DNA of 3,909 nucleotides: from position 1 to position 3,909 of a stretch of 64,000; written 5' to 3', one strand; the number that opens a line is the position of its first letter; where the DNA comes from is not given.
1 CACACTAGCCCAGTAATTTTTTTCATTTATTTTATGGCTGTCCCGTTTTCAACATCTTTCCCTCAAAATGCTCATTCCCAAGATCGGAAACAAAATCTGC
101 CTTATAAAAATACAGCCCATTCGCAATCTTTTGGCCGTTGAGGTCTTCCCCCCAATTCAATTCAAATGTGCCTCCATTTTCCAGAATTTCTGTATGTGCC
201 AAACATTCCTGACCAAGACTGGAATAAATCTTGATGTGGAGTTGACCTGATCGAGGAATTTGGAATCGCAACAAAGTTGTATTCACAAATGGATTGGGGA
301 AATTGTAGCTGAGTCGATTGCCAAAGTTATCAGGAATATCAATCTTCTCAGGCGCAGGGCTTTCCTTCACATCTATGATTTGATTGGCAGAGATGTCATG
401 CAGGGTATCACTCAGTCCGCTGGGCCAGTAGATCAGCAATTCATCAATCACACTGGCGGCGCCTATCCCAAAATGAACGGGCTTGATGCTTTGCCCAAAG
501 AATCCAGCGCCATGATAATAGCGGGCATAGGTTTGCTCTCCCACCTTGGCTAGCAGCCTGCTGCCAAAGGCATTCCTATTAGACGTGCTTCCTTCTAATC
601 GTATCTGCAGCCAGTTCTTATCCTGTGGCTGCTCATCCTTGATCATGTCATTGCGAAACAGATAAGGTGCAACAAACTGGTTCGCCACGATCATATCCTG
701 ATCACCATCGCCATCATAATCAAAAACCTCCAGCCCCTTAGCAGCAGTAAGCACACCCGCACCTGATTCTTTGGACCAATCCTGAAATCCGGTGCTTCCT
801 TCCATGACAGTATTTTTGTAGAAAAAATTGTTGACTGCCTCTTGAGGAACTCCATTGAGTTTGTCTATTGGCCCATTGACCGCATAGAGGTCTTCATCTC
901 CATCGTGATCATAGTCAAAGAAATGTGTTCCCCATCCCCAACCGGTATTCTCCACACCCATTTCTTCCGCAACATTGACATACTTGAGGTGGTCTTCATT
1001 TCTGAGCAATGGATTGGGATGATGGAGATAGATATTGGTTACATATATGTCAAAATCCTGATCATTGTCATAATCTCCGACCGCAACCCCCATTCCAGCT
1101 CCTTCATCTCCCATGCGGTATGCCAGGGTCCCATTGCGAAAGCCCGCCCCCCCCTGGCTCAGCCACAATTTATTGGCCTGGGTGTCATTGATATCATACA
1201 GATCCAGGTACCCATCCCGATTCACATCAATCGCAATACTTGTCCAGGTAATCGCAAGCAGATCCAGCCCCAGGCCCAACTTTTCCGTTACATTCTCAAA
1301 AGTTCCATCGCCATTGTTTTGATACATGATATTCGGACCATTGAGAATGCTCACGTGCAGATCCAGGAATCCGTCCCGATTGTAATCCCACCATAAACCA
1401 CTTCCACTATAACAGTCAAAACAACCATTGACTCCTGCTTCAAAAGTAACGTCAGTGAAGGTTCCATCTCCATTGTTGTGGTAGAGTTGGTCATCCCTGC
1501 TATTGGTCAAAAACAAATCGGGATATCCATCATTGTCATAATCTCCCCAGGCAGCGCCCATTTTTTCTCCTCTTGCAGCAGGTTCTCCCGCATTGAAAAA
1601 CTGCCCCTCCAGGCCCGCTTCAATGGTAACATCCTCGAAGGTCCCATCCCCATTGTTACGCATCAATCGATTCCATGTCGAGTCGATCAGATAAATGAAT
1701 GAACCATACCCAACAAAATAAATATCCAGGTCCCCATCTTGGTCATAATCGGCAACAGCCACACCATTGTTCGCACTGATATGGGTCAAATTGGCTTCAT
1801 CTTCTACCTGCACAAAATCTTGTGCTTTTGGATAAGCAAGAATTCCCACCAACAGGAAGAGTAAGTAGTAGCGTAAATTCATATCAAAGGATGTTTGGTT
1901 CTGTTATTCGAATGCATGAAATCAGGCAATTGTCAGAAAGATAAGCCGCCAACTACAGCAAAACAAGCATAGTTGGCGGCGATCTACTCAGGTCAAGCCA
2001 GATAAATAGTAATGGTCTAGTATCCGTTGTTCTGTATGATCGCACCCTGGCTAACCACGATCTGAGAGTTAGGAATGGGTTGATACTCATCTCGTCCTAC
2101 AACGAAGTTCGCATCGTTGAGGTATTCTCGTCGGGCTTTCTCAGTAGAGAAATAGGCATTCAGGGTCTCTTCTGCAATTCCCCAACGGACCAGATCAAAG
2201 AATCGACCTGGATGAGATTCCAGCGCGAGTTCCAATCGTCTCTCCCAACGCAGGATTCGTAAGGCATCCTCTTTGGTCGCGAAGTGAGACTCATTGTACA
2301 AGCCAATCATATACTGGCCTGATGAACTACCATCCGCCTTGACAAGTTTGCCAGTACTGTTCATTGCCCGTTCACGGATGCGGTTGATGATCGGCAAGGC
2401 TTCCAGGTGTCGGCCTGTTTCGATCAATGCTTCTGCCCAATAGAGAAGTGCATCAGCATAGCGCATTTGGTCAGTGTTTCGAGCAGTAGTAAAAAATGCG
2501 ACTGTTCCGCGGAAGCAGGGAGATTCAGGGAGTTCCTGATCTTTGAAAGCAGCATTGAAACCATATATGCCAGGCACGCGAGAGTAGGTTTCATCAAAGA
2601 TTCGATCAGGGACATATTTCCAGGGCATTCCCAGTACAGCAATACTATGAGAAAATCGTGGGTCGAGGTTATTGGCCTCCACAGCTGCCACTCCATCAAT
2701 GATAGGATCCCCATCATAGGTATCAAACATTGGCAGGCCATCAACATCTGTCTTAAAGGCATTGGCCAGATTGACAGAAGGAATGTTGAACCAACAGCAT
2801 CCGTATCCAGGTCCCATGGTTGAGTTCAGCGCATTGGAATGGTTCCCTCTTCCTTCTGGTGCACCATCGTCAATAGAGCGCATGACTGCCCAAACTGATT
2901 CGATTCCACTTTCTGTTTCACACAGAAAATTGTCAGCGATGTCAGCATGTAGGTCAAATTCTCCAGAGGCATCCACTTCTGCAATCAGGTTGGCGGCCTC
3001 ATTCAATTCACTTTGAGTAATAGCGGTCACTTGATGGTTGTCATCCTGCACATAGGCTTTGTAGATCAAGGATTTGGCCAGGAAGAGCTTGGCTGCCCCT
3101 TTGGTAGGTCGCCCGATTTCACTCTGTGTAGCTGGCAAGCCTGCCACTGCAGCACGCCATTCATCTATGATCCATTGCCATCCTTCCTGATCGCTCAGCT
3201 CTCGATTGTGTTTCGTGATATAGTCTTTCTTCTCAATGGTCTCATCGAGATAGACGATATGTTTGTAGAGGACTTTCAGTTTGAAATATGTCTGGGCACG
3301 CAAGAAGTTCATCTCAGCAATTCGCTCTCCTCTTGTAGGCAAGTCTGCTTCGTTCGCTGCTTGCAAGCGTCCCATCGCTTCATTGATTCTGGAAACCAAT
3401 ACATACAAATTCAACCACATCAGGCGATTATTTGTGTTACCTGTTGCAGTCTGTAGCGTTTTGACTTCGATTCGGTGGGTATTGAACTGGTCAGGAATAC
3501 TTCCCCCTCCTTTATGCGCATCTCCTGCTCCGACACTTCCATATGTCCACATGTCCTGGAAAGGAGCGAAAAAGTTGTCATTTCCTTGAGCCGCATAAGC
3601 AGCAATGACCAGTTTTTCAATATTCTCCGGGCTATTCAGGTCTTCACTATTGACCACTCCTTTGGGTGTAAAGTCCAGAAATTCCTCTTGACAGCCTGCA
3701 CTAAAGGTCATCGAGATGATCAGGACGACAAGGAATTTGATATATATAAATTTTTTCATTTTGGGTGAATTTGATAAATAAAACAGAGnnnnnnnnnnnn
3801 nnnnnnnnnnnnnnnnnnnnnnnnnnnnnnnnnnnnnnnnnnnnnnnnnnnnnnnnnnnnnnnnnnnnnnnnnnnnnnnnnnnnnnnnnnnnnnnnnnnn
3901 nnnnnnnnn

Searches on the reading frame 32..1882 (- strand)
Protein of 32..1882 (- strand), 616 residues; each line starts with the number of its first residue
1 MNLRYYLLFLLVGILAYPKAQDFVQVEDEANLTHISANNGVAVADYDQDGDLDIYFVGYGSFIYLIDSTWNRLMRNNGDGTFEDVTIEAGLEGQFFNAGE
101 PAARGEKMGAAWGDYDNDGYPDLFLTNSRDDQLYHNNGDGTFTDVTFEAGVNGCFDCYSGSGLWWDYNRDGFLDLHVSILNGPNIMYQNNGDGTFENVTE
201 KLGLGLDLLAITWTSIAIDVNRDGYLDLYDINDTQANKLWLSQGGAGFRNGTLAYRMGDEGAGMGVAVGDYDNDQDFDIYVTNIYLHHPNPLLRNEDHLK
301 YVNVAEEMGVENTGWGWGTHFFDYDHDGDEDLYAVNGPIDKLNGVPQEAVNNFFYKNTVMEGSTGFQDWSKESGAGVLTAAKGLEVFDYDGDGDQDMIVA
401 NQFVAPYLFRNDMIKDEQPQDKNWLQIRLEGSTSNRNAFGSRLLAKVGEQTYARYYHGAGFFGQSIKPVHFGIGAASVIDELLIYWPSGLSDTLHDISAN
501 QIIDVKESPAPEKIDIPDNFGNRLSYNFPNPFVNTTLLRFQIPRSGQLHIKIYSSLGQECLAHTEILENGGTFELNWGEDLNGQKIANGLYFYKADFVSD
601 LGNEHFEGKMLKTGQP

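Call 8: search_protein_families(library=pfam, proteins=[window:32-1882:-])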
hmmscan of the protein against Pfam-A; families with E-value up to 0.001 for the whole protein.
window:32-1882:- (616 aa): 3 families
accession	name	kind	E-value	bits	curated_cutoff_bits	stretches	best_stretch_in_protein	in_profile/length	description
PF13517.12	FG-GAP_3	-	4.4e-39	133.3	26.9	4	166-229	1-60/61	FG-GAP-like repeat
PF07593.17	UnbV_ASPIC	-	4e-14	52.7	23.4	1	438-503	1-67/68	ASPIC and UnbV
PF01839.29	FG-GAP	-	1e-10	41.7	22.1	0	110-141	5-33/37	FG-GAP repeat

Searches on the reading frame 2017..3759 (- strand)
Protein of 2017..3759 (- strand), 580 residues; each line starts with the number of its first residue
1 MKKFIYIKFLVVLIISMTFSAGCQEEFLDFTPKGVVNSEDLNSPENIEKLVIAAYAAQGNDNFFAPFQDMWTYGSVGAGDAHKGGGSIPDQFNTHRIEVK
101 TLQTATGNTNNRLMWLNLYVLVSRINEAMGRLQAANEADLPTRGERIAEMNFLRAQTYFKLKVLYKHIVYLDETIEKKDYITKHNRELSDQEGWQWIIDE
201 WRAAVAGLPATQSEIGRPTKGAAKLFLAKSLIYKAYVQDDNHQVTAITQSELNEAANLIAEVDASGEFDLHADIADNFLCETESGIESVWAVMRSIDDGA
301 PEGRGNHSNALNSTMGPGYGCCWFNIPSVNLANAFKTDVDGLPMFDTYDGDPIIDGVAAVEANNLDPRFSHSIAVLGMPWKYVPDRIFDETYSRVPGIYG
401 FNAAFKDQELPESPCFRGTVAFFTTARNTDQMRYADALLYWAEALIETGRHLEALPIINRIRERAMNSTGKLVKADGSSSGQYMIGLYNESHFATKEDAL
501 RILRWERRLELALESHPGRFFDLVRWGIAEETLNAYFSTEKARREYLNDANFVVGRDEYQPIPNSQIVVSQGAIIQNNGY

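Call 8: search_protein_families(library=pfam, proteins=[window:2017-3759:-])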
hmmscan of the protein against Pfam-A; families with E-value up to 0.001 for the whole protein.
window:2017-3759:- (580 aa): 2 families
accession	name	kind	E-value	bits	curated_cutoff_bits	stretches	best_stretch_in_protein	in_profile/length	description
PF07980.17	SusD_RagB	-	3e-29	103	23.1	1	287-580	2-297/297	SusD family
PF14322.12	SusD-like_3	-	2e-09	38.4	27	1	26-229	1-188/191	Starch-binding associating with outer membrane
